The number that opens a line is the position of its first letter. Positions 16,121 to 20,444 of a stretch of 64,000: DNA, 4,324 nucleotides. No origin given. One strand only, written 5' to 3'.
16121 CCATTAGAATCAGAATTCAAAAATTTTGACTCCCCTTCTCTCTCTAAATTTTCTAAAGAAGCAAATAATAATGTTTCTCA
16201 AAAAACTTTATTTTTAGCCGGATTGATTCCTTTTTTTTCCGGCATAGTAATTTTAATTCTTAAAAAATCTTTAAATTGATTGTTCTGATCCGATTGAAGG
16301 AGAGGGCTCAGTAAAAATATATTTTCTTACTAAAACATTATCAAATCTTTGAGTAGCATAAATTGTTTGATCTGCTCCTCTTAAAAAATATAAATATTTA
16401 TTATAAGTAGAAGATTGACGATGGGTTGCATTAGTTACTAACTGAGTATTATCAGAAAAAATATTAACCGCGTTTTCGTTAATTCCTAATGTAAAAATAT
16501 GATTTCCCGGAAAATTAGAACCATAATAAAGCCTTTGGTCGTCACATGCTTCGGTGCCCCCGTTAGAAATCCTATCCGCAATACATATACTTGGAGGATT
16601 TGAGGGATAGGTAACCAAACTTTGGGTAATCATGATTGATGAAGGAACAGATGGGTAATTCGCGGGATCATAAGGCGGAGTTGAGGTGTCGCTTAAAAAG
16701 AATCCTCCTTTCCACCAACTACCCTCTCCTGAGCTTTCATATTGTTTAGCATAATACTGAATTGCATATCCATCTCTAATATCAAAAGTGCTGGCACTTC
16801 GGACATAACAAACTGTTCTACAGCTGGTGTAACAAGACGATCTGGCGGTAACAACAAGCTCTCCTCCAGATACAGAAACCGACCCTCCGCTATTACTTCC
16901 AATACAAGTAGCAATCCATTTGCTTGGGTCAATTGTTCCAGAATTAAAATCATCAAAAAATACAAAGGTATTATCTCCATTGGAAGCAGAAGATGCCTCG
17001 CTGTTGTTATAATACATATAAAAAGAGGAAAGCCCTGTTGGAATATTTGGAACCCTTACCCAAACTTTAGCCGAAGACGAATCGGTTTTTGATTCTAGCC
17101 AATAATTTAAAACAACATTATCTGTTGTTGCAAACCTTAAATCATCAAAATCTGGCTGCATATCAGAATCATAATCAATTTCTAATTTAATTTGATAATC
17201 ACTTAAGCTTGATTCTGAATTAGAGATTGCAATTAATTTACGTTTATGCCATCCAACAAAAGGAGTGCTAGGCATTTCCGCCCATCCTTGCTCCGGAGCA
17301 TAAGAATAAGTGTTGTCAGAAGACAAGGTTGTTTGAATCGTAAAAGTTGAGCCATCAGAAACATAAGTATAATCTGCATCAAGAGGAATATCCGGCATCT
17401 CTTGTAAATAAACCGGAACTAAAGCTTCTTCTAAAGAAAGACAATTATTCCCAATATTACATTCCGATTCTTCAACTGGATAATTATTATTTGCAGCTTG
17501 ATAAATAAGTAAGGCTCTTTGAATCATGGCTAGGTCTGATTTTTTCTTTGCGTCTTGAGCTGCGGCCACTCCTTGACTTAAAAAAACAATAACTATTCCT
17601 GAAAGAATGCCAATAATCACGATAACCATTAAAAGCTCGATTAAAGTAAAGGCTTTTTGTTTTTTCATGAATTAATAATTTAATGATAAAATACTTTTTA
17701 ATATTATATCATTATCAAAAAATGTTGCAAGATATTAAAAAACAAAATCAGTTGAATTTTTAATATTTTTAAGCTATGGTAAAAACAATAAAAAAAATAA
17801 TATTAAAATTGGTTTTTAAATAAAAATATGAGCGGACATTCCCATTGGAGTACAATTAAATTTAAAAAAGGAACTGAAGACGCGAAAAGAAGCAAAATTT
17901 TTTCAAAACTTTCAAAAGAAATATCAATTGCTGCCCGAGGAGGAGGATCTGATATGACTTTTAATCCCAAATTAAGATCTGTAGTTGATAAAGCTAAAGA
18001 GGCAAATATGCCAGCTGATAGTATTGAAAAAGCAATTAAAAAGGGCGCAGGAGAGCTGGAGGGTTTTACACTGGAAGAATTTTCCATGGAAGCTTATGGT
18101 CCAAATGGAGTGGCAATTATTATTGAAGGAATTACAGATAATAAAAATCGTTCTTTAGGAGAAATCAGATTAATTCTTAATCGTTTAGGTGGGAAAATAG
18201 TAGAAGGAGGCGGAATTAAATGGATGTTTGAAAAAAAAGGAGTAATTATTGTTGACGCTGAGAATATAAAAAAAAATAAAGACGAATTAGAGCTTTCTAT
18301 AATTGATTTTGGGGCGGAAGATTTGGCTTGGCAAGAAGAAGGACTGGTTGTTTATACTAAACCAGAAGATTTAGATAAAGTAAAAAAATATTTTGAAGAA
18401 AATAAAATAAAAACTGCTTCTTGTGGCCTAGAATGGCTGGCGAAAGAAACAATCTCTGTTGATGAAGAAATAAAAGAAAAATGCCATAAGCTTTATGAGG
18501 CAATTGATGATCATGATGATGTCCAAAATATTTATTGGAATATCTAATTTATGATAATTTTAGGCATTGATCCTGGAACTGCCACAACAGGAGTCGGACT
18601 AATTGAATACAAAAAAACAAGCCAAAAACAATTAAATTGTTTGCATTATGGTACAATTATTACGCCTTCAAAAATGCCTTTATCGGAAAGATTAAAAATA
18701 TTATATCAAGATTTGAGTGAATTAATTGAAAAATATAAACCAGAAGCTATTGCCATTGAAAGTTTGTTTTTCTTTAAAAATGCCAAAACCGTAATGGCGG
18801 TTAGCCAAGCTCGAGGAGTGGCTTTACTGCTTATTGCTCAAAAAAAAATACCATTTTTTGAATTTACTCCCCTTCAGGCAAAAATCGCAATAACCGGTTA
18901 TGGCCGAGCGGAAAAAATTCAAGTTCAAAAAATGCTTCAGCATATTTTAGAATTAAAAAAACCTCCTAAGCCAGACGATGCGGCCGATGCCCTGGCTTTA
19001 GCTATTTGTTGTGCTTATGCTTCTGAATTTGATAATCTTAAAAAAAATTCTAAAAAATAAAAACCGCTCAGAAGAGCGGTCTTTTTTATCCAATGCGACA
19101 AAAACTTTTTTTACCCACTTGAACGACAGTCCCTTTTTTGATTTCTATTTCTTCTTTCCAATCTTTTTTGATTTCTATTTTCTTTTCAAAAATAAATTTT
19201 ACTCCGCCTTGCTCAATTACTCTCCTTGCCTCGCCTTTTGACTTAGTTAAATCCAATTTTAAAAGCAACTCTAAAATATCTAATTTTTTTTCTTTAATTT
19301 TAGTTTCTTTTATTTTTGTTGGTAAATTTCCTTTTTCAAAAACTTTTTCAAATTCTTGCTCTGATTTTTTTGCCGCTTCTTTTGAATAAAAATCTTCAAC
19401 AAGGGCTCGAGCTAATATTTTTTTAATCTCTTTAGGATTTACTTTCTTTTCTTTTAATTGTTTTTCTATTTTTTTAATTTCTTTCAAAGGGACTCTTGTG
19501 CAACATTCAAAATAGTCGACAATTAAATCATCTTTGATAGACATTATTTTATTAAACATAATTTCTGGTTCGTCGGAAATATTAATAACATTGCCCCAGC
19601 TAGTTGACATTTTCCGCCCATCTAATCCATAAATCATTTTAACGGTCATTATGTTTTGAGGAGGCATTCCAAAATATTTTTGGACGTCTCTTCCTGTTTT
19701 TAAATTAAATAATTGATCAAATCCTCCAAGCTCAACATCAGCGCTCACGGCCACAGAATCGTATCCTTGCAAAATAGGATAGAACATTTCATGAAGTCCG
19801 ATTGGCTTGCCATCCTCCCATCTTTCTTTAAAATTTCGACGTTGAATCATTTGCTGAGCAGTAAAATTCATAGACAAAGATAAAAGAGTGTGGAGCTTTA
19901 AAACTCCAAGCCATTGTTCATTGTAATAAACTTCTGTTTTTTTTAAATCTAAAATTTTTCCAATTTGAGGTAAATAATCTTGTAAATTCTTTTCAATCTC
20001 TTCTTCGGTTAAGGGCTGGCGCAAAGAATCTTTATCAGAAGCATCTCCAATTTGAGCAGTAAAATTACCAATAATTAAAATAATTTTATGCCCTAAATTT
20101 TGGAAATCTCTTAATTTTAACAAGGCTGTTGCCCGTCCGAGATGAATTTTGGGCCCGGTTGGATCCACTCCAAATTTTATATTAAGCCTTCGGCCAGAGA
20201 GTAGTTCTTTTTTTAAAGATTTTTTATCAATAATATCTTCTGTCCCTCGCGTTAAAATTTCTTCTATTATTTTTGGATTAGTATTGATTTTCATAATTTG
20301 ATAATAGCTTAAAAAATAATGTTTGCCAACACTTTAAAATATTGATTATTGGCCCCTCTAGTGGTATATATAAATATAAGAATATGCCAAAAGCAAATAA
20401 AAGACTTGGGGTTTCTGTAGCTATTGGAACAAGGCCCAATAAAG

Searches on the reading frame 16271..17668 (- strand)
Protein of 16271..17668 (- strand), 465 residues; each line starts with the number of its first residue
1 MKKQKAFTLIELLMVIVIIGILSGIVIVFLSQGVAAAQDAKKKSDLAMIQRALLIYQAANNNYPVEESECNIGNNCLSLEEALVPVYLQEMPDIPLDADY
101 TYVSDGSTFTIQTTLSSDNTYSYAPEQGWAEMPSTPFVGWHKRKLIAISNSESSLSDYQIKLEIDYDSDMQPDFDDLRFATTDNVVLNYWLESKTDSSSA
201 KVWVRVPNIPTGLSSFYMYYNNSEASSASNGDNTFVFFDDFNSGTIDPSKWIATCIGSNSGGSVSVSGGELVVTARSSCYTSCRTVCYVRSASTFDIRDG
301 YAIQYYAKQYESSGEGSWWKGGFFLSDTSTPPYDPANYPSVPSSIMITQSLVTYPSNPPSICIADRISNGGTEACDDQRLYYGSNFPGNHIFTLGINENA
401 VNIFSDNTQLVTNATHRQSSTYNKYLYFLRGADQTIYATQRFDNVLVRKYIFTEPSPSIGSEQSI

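Call 92: search_protein_families(library=pfam, proteins=[window:16271-17668:-], max_evalue=0.0001)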
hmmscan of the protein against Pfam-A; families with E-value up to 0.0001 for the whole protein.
window:16271-17668:- (465 aa): 2 families
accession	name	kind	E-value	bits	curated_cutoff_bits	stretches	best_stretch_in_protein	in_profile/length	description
PF10102.14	DUF2341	-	2.2e-24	86.2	23.4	1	173-252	1-82/84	Domain of unknown function (DUF2341)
PF07963.17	N_methyl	-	2.6e-08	33.5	21.2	1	1-26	1-26/27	Prokaryotic N-terminal methylation motif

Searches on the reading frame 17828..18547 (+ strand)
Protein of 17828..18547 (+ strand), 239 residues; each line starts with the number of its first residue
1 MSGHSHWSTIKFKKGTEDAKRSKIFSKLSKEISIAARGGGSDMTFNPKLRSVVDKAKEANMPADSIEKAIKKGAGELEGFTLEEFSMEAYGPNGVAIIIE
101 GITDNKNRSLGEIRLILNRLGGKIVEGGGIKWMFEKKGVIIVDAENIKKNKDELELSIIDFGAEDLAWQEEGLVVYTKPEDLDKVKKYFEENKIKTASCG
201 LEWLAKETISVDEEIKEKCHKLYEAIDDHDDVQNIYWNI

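Call 92: search_protein_families(library=pfam, proteins=[window:17828-18547:+], max_evalue=0.0001)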
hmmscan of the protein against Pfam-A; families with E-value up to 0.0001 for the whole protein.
window:17828-18547:+ (239 aa): 2 families
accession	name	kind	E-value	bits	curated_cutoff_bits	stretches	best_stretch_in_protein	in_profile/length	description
PF01709.26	Transcrip_reg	-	4.9e-49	166.6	27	1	83-239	2-160/160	TACO1/YebC second and third domain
PF20772.2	TACO1_YebC_N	-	6.4e-31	107.1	36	1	5-76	1-73/73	TACO1/YebC protein N-terminal domain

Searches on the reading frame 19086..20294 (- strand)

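Call 92: search_protein_families(library=pfam, proteins=[window:19086-20294:-], max_evalue=0.0001)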
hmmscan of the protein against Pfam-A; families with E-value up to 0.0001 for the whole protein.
window:19086-20294:- (402 aa): 2 families
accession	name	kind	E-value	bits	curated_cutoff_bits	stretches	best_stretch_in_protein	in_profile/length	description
PF00579.31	tRNA-synt_1b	-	1.7e-67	228.2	21.1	1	34-320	3-292/292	tRNA synthetases class I (W and Y)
PF22421.1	SYY_C-terminal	-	4.1e-07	30.2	27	1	327-400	8-82/83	Tyrosine--tRNA ligase SYY-like C-terminal domain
